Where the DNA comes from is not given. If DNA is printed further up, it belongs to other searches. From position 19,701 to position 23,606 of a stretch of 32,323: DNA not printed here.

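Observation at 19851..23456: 1201-aa monohaem, membrane-anchored alpha-repeat protein translationally coupled to sdhB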

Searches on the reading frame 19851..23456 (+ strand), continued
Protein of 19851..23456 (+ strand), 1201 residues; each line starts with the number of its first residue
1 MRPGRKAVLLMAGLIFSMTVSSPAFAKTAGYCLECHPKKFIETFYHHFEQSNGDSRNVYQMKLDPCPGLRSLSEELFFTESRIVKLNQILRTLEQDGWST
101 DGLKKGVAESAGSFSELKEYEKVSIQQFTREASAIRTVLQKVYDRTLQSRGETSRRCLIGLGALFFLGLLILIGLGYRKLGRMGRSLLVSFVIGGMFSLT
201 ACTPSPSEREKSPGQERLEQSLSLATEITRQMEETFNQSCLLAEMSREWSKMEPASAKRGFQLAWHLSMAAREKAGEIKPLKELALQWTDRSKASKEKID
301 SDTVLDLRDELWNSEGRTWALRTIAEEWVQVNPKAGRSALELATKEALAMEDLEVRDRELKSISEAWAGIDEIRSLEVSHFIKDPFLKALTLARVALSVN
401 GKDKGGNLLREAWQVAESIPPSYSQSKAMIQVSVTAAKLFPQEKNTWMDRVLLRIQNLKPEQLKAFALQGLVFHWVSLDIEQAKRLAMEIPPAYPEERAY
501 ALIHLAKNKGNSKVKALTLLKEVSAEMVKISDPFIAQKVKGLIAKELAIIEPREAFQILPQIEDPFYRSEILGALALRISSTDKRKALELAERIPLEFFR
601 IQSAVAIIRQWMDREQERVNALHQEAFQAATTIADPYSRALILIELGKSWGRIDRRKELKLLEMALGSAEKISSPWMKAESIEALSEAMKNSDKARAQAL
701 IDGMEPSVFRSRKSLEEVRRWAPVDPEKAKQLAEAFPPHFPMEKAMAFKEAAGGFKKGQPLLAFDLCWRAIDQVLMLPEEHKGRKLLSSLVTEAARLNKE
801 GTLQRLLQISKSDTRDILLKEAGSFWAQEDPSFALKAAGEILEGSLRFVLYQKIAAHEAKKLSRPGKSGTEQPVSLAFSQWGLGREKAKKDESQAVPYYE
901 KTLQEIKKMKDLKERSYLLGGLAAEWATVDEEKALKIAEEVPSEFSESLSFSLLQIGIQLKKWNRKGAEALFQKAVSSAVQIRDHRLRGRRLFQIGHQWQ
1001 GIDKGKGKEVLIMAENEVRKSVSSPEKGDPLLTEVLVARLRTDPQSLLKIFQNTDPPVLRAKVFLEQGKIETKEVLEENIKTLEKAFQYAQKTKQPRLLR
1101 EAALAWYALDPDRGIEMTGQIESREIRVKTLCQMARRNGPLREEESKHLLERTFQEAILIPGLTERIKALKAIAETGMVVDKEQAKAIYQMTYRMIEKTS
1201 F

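Call 35: search_protein_representatives(alignment_id=A2)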
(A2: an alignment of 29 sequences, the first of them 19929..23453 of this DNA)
Query: 29 sequences, 1194 profile positions. Proteins with E-value up to 0.001 (for the whole library): 3536; up to 1e-10: 875; up to 1e-30: 96. The best 150 are listed.
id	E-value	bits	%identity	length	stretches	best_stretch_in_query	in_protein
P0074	0.0e+00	1760.3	-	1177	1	1-1192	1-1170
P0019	0.0e+00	1695.5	-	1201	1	2-1191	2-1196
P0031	0.0e+00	1639.7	-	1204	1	1-1190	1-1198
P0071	0.0e+00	1522.1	-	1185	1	1-1189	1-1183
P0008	0.0e+00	1480.4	-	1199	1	9-1190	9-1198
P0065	0.0e+00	1359.7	-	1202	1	1-1191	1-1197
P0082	0.0e+00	1231.8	-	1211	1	1-1191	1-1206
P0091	0.0e+00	1175.0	-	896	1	1-904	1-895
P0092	0.0e+00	1174.0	-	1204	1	2-1191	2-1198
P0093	0.0e+00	1146.5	-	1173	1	4-1190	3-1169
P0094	0.0e+00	1103.5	-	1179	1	6-1187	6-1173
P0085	0.0e+00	1021.6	-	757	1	1-751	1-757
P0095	6.1e-298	1007.8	-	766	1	295-1045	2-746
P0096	2.0e-264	896.8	-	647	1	544-1190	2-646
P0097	3.2e-263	892.9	-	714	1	458-1191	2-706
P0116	9.7e-80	285.1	-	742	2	15-632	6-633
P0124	4.0e-59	216.8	-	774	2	23-632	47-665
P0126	6.0e-54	199.7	-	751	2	22-682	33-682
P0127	1.3e-52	195.3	-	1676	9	495-631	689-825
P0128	4.5e-50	186.9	-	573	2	177-636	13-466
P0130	1.3e-47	178.7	-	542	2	182-629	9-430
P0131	1.7e-47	178.3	-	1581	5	495-682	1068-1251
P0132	8.0e-47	176.1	-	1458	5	353-728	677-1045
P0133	5.2e-45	170.1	-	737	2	18-632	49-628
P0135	3.3e-42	160.8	-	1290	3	355-733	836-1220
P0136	2.9e-41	157.7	-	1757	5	657-936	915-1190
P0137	3.0e-41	157.6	-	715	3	21-562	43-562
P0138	5.0e-41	156.9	-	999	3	545-735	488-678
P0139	1.8e-40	155.0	-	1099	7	548-730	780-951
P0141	5.0e-40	153.6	-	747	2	29-630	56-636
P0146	8.9e-38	146.1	-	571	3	186-595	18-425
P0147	1.0e-37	145.9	-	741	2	11-554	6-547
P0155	8.4e-35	136.3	-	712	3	28-504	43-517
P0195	3.3e-28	114.4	-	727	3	13-171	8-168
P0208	4.3e-27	110.7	-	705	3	7-211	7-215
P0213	2.8e-26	108.0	-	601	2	179-591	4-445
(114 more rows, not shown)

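Call 36: search_protein_families(library=pfam, proteins=[P0127, P0131, P0132, P0135, P0136, P0138, P0139], max_evalue=0.001)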
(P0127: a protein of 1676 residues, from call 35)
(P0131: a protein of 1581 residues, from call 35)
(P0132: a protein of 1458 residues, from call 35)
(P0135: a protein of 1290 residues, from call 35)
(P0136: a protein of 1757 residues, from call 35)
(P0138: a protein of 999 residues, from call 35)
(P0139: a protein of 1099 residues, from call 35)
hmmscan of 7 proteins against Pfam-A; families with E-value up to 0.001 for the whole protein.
P0127 (1676 aa): 2 families
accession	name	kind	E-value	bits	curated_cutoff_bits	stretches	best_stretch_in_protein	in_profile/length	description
PF00931.28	NB-ARC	-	1.2e-10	41.5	23.5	1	218-353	6-163/248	NB-ARC domain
PF13365.12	Trypsin_2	-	0.0001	23.5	27.6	1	15-143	2-134/144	Trypsin-like peptidase domain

P0131 (1581 aa): 3 families
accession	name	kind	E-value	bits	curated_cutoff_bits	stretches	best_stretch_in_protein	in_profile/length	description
PF13191.12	AAA_16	-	7.9e-09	36.7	32.6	1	230-354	2-144/167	AAA ATPase domain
PF24883.2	NPHP3_N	-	1.9e-06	28.6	24.8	1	235-354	5-136/164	Nephrocystin 3, N-terminal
PF19956.5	EAD2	-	0.00064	20.4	23.8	0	852-881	2-31/81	Effector-associated domain 2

P0132 (1458 aa): 3 families
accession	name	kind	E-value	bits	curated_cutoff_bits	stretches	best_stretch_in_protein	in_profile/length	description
PF00931.28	NB-ARC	-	1.2e-09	38.3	23.5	1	119-281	17-169/248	NB-ARC domain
PF13934.12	ELYS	-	0.00017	21.9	28.8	0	653-720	123-190/220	Nuclear pore complex assembly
PF13401.12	AAA_22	-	0.00018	22.3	27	1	122-220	6-93/130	AAA domain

P0135 (1290 aa): 2 families
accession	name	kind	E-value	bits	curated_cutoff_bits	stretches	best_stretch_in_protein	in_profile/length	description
PF24883.2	NPHP3_N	-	3.3e-10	40.8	24.8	1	101-214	20-139/164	Nephrocystin 3, N-terminal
PF05729.18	NACHT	-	0.00072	19.9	26.7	0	115-245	12-133/167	NACHT domain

P0136 (1757 aa): 5 families
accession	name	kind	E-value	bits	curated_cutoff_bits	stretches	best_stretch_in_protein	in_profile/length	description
PF00931.28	NB-ARC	-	8.4e-22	78.1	23.5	1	334-517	2-191/248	NB-ARC domain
PF13676.11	TIR_2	-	9.4e-22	78.2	28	1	175-290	1-112/122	TIR domain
PF01582.25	TIR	-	0.00024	21.4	21.3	0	182-259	13-94/179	TIR domain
PF22164.2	Dark_WHD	-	0.0003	21.5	27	0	585-631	1-45/63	Dark, winged-helix domain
PF17908.6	APAF1_C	-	0.00038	20.8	22.8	0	661-723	1-66/135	APAF-1 helical domain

P0138 (999 aa): 4 families
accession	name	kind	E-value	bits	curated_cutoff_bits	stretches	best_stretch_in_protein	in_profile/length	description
PF12213.14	Dpoe2NT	-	3.8e-06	27.6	24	0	648-675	21-48/73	DNA polymerases epsilon N terminal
PF24883.2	NPHP3_N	-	1.3e-05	25.9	24.8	0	80-222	13-164/164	Nephrocystin 3, N-terminal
PF00435.27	Spectrin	-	4.1e-05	24.4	29.9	0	587-656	27-96/105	Spectrin repeat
PF16550.10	RPN13_C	-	0.0005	20.6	39.3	0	647-691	35-78/112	UCH-binding domain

P0139 (1099 aa): 0 families

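Call 37: predict_structure(alignment_id=A2)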
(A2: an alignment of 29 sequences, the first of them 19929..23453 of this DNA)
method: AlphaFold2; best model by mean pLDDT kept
length: 1175 residues; sequences in the alignment: 29
mean_pLDDT: 83.6   pTM: 0.66
mean pLDDT of the five models: 83.6, 82.2, 81.2, 80.5, 80.2
residues with pLDDT >= 90: 587; 70-90: 402; 50-70: 93; < 50: 93
segments of 3 or more residues with pLDDT < 50: 1-45, 95-100, 126-129, 131-133, 154-161, 163-183, 841-844
pLDDT, mean of each block of 10 residues (from residue 1): 34 47 40 40 51 67 70 75 80 53 67 74 52 56 63 48 46 34 67 88 88 93 93 95 88 83 74 79 77 89 93 94 83 90 90 92 93 86 95 83 93 92 92 83 92 91 91 93 87 93 84 90 90 87 92 90 94 95 90 90 91 93 86 92 90 90 86 87 89 93 94 90 94 92 92 77 94 94 89 94 89 92 93 72 65 92 89 94 90 93 91 93 95 88 94 94 95 89 92 74 81 78 68 89 89 93 92 93 89 92 92 76 93 91 92 89 93 77
secondary structure, 60 per line:
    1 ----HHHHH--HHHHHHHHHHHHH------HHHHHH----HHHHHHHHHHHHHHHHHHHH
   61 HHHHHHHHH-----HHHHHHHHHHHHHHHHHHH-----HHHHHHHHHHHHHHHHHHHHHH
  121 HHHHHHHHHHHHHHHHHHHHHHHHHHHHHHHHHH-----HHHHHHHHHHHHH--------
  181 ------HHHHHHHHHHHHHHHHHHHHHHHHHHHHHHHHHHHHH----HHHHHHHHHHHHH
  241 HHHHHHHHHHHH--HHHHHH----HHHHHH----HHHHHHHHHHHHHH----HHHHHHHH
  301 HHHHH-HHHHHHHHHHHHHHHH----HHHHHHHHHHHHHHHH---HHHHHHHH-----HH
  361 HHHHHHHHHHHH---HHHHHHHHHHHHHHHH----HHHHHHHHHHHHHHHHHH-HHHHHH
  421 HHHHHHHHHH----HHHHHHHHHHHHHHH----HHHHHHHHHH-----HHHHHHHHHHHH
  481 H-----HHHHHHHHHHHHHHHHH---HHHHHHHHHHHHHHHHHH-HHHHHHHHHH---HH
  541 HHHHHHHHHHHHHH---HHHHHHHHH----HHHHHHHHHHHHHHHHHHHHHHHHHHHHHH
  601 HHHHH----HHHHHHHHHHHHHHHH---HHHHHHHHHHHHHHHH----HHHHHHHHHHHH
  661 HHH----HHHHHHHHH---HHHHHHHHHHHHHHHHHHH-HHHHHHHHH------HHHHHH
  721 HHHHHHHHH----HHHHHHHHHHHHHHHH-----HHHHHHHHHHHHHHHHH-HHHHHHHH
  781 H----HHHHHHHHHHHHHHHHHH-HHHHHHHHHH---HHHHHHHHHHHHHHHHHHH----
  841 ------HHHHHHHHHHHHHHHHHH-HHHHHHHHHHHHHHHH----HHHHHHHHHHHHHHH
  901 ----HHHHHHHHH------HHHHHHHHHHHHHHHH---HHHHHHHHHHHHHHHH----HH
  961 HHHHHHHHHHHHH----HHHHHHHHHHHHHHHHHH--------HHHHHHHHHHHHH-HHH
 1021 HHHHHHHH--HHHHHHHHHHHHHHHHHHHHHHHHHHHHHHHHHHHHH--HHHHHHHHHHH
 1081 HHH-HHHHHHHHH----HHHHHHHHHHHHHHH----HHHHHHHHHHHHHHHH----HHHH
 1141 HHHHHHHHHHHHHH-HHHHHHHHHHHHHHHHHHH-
elements in order (helices of 4 or more, strands of 3 or more residues): H5-9 H12-24 H31-36 H41-69 H75-93 H99-154 H160-172 H187-223 H228-252 H255-260 H265-270 H275-288 H293-305 H307-322 H327-342 H346-353 H359-372 H376-391 H396-413 H415-430 H435-449 H454-463 H469-481 H487-503 H507-524 H526-535 H539-554 H558-566 H571-605 H610-625 H629-644 H649-663 H668-676 H680-698 H700-708 H715-729 H734-749 H755-771 H773-781 H786-803 H805-814 H818-836 H847-864 H866-881 H886-900 H905-913 H920-935 H939-954 H959-973 H978-995 H1004-1016 H1018-1028 H1031-1067 H1070-1083 H1085-1093 H1098-1112 H1117-1132 H1137-1154 H1156-1174

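Call 40: find_encoding_contigs(protein=P0147, flank=10000, max_places=3)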
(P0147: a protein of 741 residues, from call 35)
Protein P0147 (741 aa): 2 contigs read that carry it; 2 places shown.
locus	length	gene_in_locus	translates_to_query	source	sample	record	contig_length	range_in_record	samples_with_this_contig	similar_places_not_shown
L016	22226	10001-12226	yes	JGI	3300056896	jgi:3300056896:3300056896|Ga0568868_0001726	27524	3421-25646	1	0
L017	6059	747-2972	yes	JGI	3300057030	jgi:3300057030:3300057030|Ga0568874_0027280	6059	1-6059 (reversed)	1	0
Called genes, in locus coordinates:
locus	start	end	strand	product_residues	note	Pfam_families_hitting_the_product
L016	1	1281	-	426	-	PF04052:TolB_N, PF00930:DPPIV_N (faint), PF14583:Pectate_lyase22 (faint), PF26549:Tricorn_N, PF26550:Tricorn_2nd, PF07676:PD40, PF26549:Tricorn_N, PF07676:PD40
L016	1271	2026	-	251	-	PF13103:TonB_2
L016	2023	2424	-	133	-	PF02472:ExbD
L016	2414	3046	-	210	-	PF01618:MotA_ExbB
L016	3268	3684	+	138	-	PF04358:DsrC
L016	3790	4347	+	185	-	PF14361:RsbRD_N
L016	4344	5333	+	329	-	PF02665:Nitrate_red_gam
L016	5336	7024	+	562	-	PF13183:Fer4_8, PF13237:Fer4_10 (faint), PF13534:Fer4_17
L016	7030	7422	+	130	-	-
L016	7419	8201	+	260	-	PF13534:Fer4_17 (faint), PF13187:Fer4_9 (faint), PF12837:Fer4_6 (faint), PF12838:Fer4_7 (weak), PF13247:Fer4_11, PF00037:Fer4 (weak), PF13237:Fer4_10 (weak)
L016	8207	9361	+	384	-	PF03916:NrfD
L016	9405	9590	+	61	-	PF00037:Fer4 (weak), PF12837:Fer4_6 (weak), PF13237:Fer4_10 (weak), PF14697:Fer4_21 (weak), PF12838:Fer4_7 (weak), PF13187:Fer4_9, PF13484:Fer4_16 (faint)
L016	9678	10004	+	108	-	-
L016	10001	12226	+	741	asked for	-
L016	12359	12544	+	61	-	PF00037:Fer4 (faint), PF12837:Fer4_6 (faint), PF13237:Fer4_10 (weak), PF14697:Fer4_21 (weak), PF12838:Fer4_7 (weak), PF13187:Fer4_9 (weak)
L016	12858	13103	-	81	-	PF01206:TusA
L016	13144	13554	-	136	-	PF02635:DsrE (faint)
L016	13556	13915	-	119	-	PF02635:DsrE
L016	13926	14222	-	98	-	PF04077:DsrH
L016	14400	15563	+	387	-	PF00155:Aminotran_1_2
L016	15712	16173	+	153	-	PF01288:HPPK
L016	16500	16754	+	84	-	-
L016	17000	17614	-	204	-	PF00117:GATase, PF07685:GATase_3 (weak), PF07722:Peptidase_C26 (faint)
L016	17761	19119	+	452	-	PF00278:Orn_DAP_Arg_deC, PF02784:Orn_Arg_deC_N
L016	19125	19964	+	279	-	PF17284:Spermine_synt_N, PF01564:Spermine_synth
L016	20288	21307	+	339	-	PF01628:HrcA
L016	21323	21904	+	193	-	PF01025:GrpE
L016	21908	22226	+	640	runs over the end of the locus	PF00012:HSP70, PF06723:MreB_Mbl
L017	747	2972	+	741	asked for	-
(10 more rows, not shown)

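Call 41: fold_search(model_id=the predicted structure, library=pdb)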
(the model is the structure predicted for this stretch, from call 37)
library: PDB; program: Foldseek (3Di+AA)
matches with E <= 10: 1146; with E <= 0.001: 84
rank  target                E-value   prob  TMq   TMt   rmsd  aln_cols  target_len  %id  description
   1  7qdr_B                3.0e-07  1.00  0.14  0.13  47.1      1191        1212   14  Apo human SKI complex in the closed state (released 2022-02-02)
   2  8bbg_D                3.8e-07  1.00  0.12  0.11  45.8      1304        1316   13  Structure of the IFT-A complex; anterograde IFT-A train model (released 2022-12-21)
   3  4buj_F                7.1e-07  1.00  0.15  0.14  49.1      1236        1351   11  Crystal structure of the S. cerevisiae Ski2-3-8 complex (released 2013-08-28)
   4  8fgw_D                8.4e-07  1.00  0.13  0.12  41.7      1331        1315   14  Human IFT-A complex structures provide molecular insights into ciliary transport (released 2023-02-22)
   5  7qdz_B                9.4e-07  1.00  0.14  0.14  42.1      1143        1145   12  80S-bound human SKI complex in the closed state (released 2022-02-09)
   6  7z8t_D                2.5e-06  1.00  0.18  0.18  31.2      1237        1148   11  CAND1-SCF-SKP2 CAND1 engaged SCF rocked (released 2023-04-19)
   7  9hvq_Q                3.3e-06  1.00  0.14  0.17  45.4       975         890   14  Structure of the transcribing Pol II-DSIF-PAF-SPT6-RECQL5 complex (released 2025-07-16)
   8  9rtt_Q                4.4e-06  1.00  0.14  0.17  44.8       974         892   13  Activated Elongation Complex with IWS1 and ELOF1 (released 2025-09-03)
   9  9g8r_B                4.7e-06  1.00  0.14  0.14  43.6      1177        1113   13  human SKI7-SKI238 complex in the open state (released 2024-10-16)
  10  6sb0_A                8.4e-06  1.00  0.18  0.12  34.5      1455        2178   11  cryo-EM structure of mTORC1 bound to PRAS40-fused active RagA/C GTPases (released 2019-10-16)
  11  5h2v_A                1.1e-05  1.00  0.15  0.16  39.9      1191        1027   12  Crystal structure of the karyopherin Kap121p bound to the SUMO protease Ulp1p (released 2016-12-14)
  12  7q3l_A                1.4e-05  1.00  0.15  0.20  32.0       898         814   12  Human 17S U2 snRNP 5' domain (released 2022-03-30)
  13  7z8v_D                1.4e-05  1.00  0.18  0.18  31.2      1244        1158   11  CAND1-SCF-SKP2 (SKP1deldel) CAND1 engaged SCF rocked (released 2023-04-19)
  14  7z8r_D                1.5e-05  1.00  0.19  0.19  31.1      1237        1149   11  CAND1-CUL1-RBX1 (released 2023-04-19)
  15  3w3u                  1.6e-05  1.00  0.16  0.18  39.7      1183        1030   12  Crystal structure of Kap121p mutant R349A/Q350A/D353A/E396A/N430K/D438A/N477A (released 2013-04-10)
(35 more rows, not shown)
